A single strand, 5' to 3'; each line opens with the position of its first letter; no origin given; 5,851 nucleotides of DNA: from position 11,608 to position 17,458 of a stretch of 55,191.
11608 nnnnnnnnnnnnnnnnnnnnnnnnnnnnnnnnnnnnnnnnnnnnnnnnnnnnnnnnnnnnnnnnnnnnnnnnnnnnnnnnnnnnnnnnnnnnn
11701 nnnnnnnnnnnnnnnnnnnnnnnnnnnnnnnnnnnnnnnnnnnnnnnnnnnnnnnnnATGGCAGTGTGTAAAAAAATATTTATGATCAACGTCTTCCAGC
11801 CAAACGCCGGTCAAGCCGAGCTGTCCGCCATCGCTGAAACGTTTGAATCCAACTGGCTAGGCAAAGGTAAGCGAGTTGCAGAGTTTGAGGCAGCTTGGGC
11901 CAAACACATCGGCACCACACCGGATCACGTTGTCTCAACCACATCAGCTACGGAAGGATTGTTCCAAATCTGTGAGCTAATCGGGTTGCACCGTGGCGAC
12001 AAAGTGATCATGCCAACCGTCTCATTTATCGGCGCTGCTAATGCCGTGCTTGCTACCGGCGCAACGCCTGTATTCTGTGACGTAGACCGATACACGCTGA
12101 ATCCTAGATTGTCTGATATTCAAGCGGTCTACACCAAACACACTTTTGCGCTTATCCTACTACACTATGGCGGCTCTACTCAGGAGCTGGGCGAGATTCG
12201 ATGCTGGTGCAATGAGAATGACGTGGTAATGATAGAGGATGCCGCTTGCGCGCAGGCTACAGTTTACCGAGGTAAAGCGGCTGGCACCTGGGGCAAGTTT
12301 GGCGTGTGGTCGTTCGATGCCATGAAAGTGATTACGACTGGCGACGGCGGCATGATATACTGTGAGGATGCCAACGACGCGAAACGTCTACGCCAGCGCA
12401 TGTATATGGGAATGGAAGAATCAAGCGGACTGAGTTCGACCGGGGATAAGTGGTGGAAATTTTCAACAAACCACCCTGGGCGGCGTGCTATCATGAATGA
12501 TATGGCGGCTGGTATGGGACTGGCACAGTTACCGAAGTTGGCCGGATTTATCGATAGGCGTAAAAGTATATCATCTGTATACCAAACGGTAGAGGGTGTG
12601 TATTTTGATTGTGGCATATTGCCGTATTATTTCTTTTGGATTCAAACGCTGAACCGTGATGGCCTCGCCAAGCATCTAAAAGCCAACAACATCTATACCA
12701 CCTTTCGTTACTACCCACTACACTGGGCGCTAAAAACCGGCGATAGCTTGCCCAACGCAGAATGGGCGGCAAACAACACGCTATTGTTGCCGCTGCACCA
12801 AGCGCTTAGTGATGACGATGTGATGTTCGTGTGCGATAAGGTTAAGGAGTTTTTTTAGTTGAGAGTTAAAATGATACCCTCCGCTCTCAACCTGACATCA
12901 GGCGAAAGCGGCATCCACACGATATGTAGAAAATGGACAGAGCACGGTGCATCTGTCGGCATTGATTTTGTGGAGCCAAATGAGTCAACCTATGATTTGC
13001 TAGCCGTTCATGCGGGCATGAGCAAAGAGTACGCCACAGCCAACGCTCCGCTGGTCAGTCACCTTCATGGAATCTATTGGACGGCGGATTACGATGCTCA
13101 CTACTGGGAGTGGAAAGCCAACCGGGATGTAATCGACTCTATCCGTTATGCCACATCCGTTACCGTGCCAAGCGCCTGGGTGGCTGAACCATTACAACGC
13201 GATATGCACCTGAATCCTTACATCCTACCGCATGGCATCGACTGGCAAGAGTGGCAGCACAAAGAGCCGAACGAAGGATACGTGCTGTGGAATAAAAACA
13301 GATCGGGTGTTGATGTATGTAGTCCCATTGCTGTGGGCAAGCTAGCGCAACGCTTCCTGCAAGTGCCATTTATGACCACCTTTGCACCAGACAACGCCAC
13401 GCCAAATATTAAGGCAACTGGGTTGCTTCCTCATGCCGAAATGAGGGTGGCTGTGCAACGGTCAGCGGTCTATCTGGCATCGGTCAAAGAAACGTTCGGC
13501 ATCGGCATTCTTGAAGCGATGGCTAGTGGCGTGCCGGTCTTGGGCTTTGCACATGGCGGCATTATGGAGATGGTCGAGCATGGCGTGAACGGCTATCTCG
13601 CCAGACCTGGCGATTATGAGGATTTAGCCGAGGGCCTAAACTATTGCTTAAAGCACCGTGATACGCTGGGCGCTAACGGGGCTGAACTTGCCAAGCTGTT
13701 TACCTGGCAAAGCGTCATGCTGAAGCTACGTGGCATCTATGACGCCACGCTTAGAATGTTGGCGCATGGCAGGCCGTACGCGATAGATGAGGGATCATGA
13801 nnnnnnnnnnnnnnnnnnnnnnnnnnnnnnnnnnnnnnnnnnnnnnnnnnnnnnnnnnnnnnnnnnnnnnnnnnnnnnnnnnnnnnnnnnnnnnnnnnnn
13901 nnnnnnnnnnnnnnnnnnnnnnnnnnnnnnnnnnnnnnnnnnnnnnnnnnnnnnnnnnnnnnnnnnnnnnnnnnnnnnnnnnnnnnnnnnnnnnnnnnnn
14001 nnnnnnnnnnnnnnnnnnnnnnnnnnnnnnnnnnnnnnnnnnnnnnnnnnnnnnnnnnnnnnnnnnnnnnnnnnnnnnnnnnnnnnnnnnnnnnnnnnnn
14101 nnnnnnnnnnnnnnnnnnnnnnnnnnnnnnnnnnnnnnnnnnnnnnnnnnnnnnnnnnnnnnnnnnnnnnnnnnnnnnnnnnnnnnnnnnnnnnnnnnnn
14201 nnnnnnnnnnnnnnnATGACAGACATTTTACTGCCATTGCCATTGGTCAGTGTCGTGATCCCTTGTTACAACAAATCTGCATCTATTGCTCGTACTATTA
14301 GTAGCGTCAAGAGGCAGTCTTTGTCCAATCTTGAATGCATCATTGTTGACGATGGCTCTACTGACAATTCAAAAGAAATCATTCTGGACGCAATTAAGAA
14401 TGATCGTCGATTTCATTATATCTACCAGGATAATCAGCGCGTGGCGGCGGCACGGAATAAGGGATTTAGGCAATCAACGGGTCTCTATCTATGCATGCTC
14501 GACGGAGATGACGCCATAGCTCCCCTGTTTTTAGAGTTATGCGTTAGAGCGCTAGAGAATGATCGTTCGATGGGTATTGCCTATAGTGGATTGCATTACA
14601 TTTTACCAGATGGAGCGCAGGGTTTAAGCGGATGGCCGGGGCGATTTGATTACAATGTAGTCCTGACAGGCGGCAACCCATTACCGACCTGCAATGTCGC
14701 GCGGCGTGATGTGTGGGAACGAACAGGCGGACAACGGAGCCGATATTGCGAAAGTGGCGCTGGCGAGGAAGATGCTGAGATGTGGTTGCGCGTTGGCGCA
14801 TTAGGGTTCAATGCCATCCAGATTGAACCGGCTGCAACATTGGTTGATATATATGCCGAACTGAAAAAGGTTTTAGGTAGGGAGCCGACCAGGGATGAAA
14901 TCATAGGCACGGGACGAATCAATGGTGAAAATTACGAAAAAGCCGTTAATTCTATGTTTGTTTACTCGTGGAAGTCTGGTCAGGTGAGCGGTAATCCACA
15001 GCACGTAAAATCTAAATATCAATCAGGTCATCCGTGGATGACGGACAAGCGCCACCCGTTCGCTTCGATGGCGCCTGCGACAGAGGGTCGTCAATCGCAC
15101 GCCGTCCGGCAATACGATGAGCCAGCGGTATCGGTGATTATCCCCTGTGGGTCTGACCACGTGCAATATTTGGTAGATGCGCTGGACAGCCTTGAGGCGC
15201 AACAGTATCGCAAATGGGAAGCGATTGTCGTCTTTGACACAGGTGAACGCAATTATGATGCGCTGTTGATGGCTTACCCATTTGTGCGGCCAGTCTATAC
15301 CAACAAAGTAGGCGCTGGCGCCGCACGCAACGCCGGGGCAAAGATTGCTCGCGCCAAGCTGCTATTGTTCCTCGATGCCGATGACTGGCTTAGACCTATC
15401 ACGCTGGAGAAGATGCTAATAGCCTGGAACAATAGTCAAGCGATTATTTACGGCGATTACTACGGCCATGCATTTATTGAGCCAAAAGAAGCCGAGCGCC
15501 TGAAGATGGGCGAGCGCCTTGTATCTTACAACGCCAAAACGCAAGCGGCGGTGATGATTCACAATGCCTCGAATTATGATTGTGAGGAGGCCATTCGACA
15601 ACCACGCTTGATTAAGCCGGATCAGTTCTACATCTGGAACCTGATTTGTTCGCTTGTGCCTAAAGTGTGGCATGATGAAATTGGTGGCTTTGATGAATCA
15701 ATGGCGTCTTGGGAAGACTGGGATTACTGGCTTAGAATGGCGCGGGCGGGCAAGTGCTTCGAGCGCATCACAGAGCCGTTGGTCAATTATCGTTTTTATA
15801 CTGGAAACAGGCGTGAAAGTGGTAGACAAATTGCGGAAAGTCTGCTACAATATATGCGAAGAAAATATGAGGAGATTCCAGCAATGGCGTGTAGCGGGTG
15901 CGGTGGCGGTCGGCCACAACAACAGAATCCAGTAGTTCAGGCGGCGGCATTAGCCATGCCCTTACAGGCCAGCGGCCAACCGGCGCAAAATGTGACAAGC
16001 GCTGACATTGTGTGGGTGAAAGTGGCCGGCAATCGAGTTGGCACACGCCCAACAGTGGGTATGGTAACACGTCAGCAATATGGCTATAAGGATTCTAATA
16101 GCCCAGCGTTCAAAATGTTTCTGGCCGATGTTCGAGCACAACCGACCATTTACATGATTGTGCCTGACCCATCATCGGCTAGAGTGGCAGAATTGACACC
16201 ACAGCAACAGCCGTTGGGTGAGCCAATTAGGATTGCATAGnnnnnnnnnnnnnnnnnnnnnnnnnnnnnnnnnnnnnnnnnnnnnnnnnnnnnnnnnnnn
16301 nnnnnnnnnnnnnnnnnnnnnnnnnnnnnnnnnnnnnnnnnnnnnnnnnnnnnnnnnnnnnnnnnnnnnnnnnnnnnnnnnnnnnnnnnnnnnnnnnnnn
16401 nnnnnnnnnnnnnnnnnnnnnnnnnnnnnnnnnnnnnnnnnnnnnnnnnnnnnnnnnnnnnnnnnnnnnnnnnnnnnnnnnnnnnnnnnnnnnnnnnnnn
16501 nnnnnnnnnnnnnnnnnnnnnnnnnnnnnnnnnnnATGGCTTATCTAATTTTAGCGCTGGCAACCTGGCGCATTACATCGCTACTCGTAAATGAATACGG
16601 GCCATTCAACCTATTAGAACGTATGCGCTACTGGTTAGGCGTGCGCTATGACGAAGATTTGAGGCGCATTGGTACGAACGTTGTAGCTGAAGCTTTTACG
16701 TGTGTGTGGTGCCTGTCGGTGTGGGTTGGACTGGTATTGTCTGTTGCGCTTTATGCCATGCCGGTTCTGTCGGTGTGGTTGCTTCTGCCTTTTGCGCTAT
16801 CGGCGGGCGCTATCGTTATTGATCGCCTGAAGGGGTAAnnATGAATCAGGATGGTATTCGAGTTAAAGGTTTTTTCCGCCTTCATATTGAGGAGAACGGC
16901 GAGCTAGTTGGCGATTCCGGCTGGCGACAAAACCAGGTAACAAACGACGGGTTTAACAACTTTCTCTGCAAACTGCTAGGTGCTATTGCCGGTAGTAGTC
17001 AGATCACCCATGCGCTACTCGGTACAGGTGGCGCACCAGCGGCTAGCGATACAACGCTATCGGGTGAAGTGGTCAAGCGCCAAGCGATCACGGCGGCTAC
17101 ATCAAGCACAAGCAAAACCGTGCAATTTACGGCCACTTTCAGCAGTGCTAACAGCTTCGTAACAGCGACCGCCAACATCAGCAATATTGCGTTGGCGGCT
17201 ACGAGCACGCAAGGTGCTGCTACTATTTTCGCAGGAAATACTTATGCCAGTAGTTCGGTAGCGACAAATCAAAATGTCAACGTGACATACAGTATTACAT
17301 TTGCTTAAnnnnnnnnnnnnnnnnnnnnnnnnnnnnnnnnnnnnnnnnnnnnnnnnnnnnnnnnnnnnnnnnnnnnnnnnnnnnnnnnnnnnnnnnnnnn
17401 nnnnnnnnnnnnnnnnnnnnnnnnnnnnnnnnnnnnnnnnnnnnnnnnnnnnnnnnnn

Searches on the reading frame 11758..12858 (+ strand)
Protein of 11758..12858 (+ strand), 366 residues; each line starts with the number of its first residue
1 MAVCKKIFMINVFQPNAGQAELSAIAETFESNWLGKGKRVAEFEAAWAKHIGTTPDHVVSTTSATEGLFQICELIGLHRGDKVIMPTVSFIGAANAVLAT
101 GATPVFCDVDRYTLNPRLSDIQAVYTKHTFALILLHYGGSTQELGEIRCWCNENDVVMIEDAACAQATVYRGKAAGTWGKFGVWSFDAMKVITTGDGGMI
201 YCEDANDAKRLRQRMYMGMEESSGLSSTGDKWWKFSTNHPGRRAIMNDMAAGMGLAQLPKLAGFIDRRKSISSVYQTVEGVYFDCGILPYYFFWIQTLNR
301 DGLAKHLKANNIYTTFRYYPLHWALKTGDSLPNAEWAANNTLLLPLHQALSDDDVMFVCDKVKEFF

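Call 8: search_protein_families(library=pfam, proteins=[window:11758-12858:+], max_evalue=0.01)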
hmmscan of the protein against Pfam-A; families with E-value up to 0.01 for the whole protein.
window:11758-12858:+ (366 aa): 2 families
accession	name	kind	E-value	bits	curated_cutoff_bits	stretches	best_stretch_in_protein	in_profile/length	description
PF01041.23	DegT_DnrJ_EryC1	-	1.4e-71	242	19.8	1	18-362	4-359/360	DegT/DnrJ/EryC1/StrS aminotransferase family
PF00155.27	Aminotran_1_2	-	0.0046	16.6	19.7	1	35-125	39-137/361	Aminotransferase class I and II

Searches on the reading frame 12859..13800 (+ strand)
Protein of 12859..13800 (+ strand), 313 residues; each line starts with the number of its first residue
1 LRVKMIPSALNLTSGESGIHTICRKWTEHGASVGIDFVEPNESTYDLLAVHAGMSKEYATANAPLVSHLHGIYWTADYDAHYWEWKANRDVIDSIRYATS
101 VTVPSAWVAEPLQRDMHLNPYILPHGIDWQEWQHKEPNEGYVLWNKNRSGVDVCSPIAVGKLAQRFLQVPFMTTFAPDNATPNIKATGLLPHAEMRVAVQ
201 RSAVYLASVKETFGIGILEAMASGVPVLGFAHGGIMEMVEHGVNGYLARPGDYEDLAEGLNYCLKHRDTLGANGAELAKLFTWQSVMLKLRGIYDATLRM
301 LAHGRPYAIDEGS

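Call 8: search_protein_families(library=pfam, proteins=[window:12859-13800:+], max_evalue=0.01)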
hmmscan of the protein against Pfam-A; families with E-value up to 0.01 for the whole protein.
window:12859-13800:+ (313 aa): 5 families
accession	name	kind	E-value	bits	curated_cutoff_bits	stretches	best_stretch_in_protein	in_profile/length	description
PF00534.26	Glycos_transf_1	-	2.5e-17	63.4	26.4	1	183-268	74-160/172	Glycosyl transferases group 1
PF13692.12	Glyco_trans_1_4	-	2.1e-16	60.9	27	1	180-265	57-141/142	Glycosyl transferases group 1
PF13439.12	Glyco_transf_4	-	7.6e-06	26.5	28.5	1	46-128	84-167/170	Glycosyltransferase Family 4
PF13524.12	Glyco_trans_1_2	-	3.6e-05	24.2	25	1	183-270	28-118/144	Glycosyl transferase-like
PF20706.3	GT4-conflict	-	0.0024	17.4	26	1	199-246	279-327/385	Family 4 Glycosyltransferase in conflict systems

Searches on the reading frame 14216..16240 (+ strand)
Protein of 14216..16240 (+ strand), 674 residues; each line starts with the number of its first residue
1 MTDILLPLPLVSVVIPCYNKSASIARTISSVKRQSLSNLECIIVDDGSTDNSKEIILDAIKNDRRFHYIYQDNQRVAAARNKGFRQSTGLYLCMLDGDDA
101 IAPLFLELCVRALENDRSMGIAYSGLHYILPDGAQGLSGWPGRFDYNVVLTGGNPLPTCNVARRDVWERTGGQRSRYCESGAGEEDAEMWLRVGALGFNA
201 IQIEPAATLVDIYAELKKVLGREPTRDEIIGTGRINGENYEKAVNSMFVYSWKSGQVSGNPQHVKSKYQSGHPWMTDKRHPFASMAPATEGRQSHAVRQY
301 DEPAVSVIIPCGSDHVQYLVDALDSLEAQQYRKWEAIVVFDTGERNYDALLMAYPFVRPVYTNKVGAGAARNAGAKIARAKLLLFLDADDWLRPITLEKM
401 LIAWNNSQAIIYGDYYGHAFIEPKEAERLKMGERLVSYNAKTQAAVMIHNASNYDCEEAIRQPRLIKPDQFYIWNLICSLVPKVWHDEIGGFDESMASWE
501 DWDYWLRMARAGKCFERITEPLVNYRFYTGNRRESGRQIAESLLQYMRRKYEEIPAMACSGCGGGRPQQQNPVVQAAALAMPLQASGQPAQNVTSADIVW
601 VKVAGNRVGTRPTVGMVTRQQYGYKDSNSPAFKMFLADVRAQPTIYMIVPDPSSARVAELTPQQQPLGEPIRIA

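Call 3: search_protein_families(library=pfam, proteins=[window:14216-16240:+], max_evalue=0.01)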
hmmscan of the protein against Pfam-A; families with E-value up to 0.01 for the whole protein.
window:14216-16240:+ (674 aa): 5 families
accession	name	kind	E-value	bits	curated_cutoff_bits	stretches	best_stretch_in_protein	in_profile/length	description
PF00535.33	Glycos_transf_2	-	5e-54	183.2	23.3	2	12-127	1-117/168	Glycosyl transferase family 2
PF10111.15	Glyco_tranf_2_2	-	4e-23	82.7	27.3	2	306-523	1-214/276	Glycosyltransferase like family 2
PF13641.12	Glyco_tranf_2_3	-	7.6e-16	59.3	27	2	11-121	3-118/230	Glycosyltransferase like family 2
PF13632.12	Glyco_trans_2_3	-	0.00082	19.7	27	0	479-524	77-122/198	Glycosyl transferase family group 2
PF02709.20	Glyco_transf_7C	-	0.0055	16.8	23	0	483-520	28-67/78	N-terminal domain of galactosyltransferase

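Call 4: search_protein_families(library=phrogs, proteins=[window:14216-16240:+], max_evalue=0.01)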
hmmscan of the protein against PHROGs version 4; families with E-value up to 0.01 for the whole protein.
window:14216-16240:+ (674 aa): 6 families
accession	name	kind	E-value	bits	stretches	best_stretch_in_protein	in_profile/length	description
phrog_22739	-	moron, auxiliary metabolic gene and host takeover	4e-15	56.7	1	11-106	4-102/327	GtrB-like O-antigen conversion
phrog_841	-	moron, auxiliary metabolic gene and host takeover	8.3e-13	49.5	1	11-110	4-108/309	GtrB-like O-antigen conversion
phrog_22088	-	unknown function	9.1e-13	48.9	1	11-105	62-160/377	-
phrog_2456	-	moron, auxiliary metabolic gene and host takeover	3.7e-07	31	1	19-218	13-197/239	glycosyltransferase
phrog_14775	-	moron, auxiliary metabolic gene and host takeover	8.6e-06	26.5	0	71-114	45-88/203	glycosyltransferase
phrog_9549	-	moron, auxiliary metabolic gene and host takeover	1.2e-05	26.3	0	309-413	6-116/221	glycosyltransferase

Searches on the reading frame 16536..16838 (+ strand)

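Call 8: search_protein_families(library=pfam, proteins=[window:16536-16838:+], max_evalue=0.01)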
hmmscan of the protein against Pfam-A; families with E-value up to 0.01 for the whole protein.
window:16536-16838:+ (100 aa): 1 family
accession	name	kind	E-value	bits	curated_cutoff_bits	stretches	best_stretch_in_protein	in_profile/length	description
PF07098.16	DUF1360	-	3.3e-07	30.7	21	1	47-96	50-99/102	Protein of unknown function (DUF1360)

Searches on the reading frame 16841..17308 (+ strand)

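Call 8: search_protein_families(library=pfam, proteins=[window:16841-17308:+], max_evalue=0.01)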
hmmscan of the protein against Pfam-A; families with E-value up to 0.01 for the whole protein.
window:16841-17308:+ (155 aa): 0 families

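Call 18: search_protein_families(library=phrogs, proteins=[window:16841-17308:+], max_evalue=0.01)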
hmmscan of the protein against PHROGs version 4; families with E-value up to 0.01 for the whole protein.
window:16841-17308:+ (155 aa): 1 family
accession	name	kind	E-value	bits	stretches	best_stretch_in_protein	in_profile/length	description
phrog_5417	-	unknown function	1.6e-06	29.1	1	30-154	32-156/156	-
